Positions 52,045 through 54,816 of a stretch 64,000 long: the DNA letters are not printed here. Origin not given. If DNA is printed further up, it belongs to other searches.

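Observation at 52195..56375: Candidate novel sensing-and-respiration unit: polytopic LuxR regulator plus a TAT-exported reductase with two flavinylatable FMN_bind modules and an FAD domain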

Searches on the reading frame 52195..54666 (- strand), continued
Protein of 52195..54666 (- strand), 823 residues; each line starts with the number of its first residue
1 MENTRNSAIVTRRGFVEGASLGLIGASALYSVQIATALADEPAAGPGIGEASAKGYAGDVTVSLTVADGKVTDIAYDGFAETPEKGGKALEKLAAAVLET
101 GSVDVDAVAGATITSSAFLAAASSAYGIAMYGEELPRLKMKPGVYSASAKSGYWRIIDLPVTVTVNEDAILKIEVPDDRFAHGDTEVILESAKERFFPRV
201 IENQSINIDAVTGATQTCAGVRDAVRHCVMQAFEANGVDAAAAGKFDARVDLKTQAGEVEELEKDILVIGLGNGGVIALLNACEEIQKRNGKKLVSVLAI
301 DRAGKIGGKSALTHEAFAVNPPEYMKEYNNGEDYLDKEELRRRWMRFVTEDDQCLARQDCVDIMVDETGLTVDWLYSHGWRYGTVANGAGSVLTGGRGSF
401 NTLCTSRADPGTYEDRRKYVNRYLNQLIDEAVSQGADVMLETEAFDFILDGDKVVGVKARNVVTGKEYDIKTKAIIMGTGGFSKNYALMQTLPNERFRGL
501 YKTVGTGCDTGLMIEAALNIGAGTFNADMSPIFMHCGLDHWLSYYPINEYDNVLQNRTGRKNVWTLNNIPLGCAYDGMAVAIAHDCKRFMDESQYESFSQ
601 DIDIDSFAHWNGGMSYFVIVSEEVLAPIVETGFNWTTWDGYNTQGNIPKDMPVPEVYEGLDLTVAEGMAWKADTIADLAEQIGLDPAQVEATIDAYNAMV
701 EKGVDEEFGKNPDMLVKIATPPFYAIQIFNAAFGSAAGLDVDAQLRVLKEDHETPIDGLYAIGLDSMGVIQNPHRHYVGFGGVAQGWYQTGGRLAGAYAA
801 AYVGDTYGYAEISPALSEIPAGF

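Call 17: search_solved_structures(query=window:52195-54666:-, max_evalue=0.00001, show_alignments=2)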
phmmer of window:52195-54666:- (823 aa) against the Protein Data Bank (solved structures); distinct sequences matched with E-value up to 0.00001: 23.
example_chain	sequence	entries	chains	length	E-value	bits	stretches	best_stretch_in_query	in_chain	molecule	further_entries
1d4c_A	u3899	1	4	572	3.3e-20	75.3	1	670-805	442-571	FLAVOCYTOCHROME C FUMARATE REDUCTASE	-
1d4d_A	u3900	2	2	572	4e-20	75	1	670-805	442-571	FLAVOCYTOCHROME C FUMARATE REDUCTASE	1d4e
7p18_A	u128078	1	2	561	2.5e-13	52.6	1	668-797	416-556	3-oxosteroid 1-dehydrogenase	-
1m64_A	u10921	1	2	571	1.2e-12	50.3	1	659-802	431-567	flavocytochrome c3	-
1lj1_A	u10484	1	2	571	1.6e-12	49.9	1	659-802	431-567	flavocytochrome c3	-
1q9i_A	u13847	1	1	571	7.1e-12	47.8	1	660-802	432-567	flavocytochrome c3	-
1qo8_A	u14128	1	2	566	8.1e-12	47.6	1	668-803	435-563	FLAVOCYTOCHROME C3 FUMARATE REDUCTASE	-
1kss_A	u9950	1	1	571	9.6e-12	47.3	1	659-802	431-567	flavocytochrome c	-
1jrx_A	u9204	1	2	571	1.4e-11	46.8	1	659-802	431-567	FLAVOCYTOCHROME C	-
2b7s_A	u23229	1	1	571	1.4e-11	46.8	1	659-802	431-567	Fumarate reductase flavoprotein subunit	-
1jry_A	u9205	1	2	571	1.4e-11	46.8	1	659-802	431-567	FLAVOCYTOCHROME C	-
1p2e_A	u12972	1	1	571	1.4e-11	46.8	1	659-802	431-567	flavocytochrome c3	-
1p2h_A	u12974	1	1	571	1.4e-11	46.8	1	659-802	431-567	flavocytochrome c3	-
1qjd_A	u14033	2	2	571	1.4e-11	46.8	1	659-802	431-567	FLAVOCYTOCHROME C3 | Fumarate reductase flavoprotein subunit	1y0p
2b7r_A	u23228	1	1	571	1.4e-11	46.8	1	659-802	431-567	Fumarate reductase flavoprotein subunit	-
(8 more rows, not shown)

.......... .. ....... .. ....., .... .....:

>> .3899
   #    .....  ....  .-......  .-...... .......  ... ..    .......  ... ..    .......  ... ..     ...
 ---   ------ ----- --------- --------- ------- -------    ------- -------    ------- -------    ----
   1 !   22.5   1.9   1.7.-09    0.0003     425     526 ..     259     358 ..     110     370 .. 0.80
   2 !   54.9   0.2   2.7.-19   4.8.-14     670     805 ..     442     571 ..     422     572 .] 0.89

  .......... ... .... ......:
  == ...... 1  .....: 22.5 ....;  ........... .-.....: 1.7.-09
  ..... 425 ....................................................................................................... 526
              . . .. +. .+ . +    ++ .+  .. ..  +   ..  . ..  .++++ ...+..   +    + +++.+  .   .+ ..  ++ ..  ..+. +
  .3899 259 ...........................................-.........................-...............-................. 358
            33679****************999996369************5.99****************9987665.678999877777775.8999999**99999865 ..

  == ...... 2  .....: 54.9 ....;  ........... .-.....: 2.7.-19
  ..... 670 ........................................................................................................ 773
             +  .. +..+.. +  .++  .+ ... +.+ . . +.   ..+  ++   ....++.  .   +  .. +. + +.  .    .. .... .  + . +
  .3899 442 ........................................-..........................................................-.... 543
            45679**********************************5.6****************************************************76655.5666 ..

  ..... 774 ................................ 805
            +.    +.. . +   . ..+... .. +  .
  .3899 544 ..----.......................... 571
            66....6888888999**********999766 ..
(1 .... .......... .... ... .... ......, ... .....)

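Call 20: list_cluster_members(proteins=[P0007, P0026, P0045, P0058, P0061, P0080, P0093, P0096, P0097, P0034])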
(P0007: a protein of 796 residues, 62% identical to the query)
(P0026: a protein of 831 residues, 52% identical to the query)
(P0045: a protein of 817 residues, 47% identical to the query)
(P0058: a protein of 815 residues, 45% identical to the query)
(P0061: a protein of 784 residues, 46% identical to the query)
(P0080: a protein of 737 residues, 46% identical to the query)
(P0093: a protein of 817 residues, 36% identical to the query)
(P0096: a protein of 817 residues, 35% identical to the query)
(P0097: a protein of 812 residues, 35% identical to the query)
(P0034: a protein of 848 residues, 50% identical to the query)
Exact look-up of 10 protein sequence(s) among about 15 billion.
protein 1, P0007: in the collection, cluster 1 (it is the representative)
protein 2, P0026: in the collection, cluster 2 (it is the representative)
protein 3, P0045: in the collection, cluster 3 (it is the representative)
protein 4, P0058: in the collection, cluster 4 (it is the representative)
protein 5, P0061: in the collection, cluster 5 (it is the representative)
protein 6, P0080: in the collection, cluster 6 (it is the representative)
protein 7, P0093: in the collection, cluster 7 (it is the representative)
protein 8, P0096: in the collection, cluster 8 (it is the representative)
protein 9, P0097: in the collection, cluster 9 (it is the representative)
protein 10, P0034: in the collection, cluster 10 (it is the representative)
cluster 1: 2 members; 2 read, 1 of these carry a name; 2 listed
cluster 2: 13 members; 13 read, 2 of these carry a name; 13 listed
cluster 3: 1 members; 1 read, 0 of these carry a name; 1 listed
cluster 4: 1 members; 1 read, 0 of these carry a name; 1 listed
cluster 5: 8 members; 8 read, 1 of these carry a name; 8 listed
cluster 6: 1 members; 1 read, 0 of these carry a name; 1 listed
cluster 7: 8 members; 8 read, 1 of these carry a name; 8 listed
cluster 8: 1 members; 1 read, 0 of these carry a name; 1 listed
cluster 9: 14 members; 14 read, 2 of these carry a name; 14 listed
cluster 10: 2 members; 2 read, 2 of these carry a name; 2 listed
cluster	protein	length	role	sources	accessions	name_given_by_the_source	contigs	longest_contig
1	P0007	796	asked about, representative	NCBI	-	-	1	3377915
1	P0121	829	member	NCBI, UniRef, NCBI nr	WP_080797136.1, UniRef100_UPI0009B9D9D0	FAD-binding protein [Arabiibacter massiliensis] | FAD-binding protein n=1 Tax=Arabiibacter massiliensis TaxID=1870985 RepID=UPI0009B9D9D0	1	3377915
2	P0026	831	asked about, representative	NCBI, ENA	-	-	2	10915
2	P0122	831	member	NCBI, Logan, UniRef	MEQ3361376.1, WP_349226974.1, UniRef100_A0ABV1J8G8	FAD-binding protein [Raoultibacter massiliensis] | Urocanate reductase n=1 Tax=Raoultibacter massiliensis TaxID=1852371 ...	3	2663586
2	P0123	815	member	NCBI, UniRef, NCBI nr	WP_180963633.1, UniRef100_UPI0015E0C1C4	FAD-binding protein [Raoultibacter massiliensis] | FAD-binding protein n=1 Tax=Raoultibacter massiliensis TaxID=1852371 RepID=UPI0015E0C1C4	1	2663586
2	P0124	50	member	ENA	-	-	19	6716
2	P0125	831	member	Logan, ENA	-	-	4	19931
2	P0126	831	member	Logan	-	-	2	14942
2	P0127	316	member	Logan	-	-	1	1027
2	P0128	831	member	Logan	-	-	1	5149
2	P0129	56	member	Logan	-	-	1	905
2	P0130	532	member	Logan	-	-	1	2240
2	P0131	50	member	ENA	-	-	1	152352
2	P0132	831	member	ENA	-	-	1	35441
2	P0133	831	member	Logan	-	-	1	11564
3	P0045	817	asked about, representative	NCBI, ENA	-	-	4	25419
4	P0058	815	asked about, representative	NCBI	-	-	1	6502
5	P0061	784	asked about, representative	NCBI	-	-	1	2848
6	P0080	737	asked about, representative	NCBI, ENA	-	-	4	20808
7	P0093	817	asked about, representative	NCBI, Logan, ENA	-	-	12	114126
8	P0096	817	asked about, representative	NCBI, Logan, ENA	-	-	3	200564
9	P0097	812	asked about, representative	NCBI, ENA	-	-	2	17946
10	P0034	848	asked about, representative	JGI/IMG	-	fumarate reductase flavoprotein subunit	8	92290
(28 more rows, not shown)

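Call 22: find_related_loci(query=A1, collection=genome_contigs, flank=5000)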
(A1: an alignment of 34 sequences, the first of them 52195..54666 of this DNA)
Query A1 (823 aa) in genome_contigs; peptide patterns used: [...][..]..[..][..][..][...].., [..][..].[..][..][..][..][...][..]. (x = any residue, [..] = any of these).
595 stretches matched a pattern (row limit reached: there are more); 531 encode a relative of the query (tblastn E <= 1e-3); the best 80 are kept; 80 distinct loci.
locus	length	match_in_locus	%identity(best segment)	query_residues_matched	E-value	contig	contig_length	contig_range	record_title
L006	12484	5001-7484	62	4-823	0e+0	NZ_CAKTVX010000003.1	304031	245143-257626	MAG: uncultured Slackia sp. isolate REFINED_METABAT215_TOP10_CONTIGS_1500_ASSEMBLY_K77_MERGED__Hadza_MoBio_hadza-E-H_K_1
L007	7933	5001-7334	54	51-821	0e+0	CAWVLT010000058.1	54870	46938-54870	MAG: Coriobacteriia bacterium isolate metabat2_coassembly_bwa.880 MAG genome assembly, contig: k87_2794847, whole genome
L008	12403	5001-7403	53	36-823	0e+0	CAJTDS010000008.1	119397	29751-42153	Eggerthellaceae bacterium isolate B82_7_EM_BP genome assembly, contig: MGBC000134.8, whole genome shotgun sequence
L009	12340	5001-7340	52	43-821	0e+0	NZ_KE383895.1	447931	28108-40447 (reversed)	Adlercreutzia mucosicola DSM 19490 G503DRAFT_scaffold00001.1, whole genome shotgun sequence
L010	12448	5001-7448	52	10-821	0e+0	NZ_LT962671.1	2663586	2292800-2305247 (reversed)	Raoultibacter massiliensis strain Marseille-P2849, whole genome shotgun sequence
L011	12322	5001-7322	52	51-821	0e+0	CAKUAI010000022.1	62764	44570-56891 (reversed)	MAG: uncultured Coriobacteriales bacterium isolate REFINED_METABAT215_TOP10_CONTIGS_1500_ASSEMBLY_K77_MERGED__Hadza_PheC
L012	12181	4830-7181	51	41-821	0e+0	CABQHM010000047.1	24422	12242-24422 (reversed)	MAG TPA_asm: uncultured Coriobacteriales bacterium isolate MGYG-HGUT-00585 genome assembly, contig: GUT_GENOME017973_47,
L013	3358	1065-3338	53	51-808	0e+0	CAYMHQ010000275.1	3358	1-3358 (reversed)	MAG TPA_asm: uncultured Coriobacteriaceae bacterium isolate binchicken_co354_328 genome assembly, contig: NODE_32568_len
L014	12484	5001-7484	46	10-821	0e+0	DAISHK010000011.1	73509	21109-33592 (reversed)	MAG TPA_asm: Bellilinea sp. isolate CTOTU59 NODE_257_length_73509_cov_38.427778, whole genome shotgun sequence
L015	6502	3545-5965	45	10-821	0e+0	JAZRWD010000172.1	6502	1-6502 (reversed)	MAG: Candidatus Limivicinus sp. isolate T1900044952_TA20190005.MAGScoT_cleanbin_000068 SGB_3707_k141_1672418, whole geno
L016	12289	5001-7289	47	48-811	0e+0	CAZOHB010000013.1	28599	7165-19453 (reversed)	MAG TPA_asm: uncultured Parasporobacterium sp. isolate SRP278969_co2_691 genome assembly, contig: NODE_1315_length_28599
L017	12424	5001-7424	47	10-821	0e+0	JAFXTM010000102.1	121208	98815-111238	MAG: Oscillospiraceae bacterium isolate RGIG6731 Sheep_Rumen-2__c1396733, whole genome shotgun sequence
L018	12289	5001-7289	46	48-811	0e+0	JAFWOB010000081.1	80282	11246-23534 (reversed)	MAG: Parasporobacterium sp. isolate RGIG5915 Sheep_Jejunum.Co__c189562, whole genome shotgun sequence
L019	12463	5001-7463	45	10-821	0e+0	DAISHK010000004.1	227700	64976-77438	MAG TPA_asm: Bellilinea sp. isolate CTOTU59 NODE_72_length_227700_cov_39.713984, whole genome shotgun sequence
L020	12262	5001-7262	41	51-802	2e-172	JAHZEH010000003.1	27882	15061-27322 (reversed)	MAG: Clostridia bacterium isolate HRGM_Genome_2656 HRGM_Genome_2656_3, whole genome shotgun sequence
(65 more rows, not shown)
